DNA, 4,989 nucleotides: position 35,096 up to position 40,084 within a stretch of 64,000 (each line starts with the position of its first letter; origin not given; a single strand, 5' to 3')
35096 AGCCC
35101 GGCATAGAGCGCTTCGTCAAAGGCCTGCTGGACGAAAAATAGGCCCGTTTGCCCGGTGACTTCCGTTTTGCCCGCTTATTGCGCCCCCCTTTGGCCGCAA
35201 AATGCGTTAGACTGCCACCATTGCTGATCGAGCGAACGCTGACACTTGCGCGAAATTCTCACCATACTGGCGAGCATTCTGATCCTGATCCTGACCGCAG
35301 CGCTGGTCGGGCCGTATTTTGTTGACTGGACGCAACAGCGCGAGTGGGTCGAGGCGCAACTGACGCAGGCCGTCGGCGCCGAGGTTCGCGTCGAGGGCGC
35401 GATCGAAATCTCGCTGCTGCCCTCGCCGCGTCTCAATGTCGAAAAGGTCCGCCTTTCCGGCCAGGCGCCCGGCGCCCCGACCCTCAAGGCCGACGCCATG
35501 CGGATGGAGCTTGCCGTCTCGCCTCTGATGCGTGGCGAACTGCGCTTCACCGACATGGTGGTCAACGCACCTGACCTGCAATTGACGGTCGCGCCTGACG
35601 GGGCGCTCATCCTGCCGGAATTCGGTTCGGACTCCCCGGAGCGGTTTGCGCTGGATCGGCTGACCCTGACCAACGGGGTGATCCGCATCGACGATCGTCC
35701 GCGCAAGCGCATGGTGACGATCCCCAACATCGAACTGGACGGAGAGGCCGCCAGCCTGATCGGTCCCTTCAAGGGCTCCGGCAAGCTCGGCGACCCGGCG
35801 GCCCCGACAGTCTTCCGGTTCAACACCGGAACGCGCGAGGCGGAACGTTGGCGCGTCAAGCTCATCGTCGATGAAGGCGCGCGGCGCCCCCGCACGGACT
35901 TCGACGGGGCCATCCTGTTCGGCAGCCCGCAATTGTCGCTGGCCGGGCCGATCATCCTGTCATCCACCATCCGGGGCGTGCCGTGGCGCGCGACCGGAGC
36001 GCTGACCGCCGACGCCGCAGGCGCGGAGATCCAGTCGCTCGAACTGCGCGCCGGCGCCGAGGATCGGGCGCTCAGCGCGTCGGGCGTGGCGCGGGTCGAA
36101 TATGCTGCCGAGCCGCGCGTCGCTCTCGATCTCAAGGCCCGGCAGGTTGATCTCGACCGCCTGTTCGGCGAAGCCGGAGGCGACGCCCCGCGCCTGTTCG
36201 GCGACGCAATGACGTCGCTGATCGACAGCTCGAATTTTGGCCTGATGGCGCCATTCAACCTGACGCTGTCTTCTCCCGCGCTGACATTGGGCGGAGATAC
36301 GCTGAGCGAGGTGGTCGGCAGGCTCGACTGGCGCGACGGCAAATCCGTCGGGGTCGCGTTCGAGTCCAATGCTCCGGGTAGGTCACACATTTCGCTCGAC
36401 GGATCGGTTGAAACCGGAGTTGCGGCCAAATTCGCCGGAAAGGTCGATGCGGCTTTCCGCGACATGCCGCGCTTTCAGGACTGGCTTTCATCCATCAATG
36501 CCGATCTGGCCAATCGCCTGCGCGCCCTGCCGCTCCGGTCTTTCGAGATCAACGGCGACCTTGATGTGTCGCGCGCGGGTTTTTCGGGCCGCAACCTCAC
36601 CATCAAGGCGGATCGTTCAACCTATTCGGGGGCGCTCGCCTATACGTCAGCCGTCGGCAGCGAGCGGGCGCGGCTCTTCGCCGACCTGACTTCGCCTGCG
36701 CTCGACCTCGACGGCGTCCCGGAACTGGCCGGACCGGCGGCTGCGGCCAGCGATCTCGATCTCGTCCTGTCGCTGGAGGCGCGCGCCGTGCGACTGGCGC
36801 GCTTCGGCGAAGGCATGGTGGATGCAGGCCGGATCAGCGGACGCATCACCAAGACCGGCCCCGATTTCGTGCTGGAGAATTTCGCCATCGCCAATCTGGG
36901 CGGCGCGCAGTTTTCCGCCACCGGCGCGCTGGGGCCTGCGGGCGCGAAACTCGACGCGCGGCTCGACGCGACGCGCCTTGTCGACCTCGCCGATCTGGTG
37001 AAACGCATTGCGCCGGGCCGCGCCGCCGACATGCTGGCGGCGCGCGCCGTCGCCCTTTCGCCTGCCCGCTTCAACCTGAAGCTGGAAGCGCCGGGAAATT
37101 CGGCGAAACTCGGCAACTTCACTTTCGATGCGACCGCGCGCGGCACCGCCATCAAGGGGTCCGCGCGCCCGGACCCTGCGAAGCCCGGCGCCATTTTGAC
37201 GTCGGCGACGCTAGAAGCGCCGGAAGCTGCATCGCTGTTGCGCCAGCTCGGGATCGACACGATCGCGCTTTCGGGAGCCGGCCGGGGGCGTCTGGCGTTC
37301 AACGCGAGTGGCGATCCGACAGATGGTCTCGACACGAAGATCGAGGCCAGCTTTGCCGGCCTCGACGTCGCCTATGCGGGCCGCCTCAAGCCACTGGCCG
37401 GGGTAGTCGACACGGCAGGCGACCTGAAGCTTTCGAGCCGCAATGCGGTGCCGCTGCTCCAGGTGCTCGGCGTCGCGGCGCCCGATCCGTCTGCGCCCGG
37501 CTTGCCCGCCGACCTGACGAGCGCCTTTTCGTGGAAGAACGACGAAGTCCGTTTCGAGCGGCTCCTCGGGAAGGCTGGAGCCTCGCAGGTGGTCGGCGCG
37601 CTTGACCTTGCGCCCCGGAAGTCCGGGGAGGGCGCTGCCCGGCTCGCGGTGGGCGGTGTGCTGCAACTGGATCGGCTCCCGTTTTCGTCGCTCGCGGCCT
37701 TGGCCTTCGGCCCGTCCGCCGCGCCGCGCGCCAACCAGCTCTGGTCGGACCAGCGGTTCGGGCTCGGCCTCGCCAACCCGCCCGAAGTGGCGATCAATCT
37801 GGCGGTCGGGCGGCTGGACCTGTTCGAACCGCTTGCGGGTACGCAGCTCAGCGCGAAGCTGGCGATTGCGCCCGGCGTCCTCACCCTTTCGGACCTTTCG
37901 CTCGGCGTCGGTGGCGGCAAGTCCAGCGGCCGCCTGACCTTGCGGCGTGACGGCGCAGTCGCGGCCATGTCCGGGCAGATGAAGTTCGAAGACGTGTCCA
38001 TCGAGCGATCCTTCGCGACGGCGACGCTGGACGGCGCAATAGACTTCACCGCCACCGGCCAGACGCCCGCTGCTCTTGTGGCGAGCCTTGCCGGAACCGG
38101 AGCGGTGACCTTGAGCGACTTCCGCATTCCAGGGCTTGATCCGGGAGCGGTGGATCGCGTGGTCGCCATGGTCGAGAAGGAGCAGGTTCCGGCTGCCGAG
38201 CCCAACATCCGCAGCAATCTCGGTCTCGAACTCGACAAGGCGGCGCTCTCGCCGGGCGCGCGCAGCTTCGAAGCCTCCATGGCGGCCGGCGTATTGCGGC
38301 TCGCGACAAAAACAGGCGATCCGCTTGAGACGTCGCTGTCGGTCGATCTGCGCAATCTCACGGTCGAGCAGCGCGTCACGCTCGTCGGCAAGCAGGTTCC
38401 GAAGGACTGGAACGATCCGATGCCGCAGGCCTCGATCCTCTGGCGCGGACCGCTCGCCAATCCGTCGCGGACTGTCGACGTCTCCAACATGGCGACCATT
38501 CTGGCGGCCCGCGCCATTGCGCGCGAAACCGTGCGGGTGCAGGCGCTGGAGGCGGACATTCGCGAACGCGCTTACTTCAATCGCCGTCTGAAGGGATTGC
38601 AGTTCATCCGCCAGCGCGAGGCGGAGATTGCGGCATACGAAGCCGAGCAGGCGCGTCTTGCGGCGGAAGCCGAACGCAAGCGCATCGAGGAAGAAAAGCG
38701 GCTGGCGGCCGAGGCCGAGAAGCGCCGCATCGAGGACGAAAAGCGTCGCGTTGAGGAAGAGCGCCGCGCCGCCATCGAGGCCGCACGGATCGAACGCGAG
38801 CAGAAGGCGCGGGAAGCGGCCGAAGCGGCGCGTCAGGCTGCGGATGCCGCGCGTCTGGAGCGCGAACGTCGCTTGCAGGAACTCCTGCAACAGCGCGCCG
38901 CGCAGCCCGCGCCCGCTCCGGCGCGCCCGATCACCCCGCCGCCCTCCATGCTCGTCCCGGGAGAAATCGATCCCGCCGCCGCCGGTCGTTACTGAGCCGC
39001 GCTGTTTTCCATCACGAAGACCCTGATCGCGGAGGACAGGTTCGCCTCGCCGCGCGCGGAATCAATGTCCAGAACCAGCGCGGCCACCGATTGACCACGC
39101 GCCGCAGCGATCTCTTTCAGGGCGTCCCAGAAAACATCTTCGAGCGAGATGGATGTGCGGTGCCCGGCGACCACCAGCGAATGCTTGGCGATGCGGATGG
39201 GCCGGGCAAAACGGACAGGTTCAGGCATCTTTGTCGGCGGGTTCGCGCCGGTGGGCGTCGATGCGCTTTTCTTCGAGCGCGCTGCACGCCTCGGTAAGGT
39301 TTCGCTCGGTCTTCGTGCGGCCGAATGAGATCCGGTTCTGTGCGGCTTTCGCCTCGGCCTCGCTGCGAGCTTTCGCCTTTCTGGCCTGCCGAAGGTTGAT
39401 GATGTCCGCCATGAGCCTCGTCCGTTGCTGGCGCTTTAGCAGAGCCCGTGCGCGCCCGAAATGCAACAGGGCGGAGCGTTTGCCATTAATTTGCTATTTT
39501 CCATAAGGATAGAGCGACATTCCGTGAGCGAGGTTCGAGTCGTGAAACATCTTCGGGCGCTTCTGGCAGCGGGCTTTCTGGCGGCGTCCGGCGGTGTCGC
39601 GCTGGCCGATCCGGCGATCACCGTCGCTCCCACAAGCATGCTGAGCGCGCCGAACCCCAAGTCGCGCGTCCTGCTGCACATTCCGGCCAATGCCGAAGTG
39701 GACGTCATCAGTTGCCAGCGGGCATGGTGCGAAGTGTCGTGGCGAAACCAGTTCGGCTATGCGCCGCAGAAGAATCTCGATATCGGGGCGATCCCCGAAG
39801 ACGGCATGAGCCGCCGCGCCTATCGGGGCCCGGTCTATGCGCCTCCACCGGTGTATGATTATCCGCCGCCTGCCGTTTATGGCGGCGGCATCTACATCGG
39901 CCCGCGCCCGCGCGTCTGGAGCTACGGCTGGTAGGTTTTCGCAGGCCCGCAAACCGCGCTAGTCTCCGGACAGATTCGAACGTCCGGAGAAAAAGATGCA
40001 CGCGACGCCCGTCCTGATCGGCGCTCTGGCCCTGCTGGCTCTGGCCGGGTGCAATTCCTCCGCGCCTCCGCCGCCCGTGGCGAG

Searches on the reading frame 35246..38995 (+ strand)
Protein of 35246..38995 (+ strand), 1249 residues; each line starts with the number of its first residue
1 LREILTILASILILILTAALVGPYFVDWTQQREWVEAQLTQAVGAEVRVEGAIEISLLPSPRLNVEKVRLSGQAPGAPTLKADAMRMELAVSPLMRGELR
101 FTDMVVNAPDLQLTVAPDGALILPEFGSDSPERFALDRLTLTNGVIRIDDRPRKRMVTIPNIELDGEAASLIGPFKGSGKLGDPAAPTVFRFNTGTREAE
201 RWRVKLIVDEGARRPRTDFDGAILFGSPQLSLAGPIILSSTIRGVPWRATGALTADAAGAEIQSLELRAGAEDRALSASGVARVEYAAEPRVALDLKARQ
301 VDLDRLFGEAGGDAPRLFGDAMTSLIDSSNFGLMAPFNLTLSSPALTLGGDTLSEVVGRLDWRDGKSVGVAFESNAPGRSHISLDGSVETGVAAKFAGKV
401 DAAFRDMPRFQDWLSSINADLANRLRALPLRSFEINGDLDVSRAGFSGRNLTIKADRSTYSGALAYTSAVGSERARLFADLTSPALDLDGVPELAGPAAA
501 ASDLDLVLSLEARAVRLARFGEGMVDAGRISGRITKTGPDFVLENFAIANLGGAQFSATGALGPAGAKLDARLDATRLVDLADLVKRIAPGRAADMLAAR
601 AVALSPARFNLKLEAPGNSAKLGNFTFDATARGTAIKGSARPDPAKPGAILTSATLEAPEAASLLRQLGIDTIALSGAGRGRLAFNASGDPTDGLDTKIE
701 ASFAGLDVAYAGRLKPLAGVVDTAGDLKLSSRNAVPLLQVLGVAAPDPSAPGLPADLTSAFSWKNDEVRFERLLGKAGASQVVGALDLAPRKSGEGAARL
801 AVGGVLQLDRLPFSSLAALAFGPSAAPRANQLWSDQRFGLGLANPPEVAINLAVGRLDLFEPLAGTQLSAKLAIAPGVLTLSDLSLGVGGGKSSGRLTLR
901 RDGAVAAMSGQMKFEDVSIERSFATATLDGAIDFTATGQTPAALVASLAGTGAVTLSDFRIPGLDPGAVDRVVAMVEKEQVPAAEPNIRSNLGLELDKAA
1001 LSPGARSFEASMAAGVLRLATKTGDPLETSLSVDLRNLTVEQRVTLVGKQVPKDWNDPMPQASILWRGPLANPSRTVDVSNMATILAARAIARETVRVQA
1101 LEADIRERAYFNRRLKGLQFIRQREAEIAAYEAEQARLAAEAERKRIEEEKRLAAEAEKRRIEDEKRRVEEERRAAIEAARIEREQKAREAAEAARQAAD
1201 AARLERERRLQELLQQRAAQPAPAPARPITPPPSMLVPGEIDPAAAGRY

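Call 21: search_protein_families(library=pfam, proteins=[window:35246-38995:+], max_evalue=0.001)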
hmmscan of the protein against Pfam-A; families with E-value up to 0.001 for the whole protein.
window:35246-38995:+ (1249 aa): 3 families
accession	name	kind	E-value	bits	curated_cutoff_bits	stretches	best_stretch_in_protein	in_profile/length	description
PF05170.20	AsmA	-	1.3e-22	80.8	29.8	2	4-127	7-131/607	AsmA family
PF05359.17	DUF748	-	5.6e-13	48.3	50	1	4-164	18-182/1037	Domain of Unknown Function (DUF748)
PF13116.12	YhdP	-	4.9e-08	31.8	46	1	4-169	11-176/1224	YhdP protein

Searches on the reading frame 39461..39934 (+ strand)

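Call 21: search_protein_families(library=pfam, proteins=[window:39461-39934:+], max_evalue=0.001)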
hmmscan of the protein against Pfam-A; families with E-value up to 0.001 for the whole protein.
window:39461-39934:+ (157 aa): 2 families
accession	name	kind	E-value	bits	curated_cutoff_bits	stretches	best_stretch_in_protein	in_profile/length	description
PF08239.17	SH3_3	-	0.00015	22.3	27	1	62-106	7-53/54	Bacterial SH3 domain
PF06347.19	SH3_4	-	0.00071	19.7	24.1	0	59-106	6-54/56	Bacterial SH3 domain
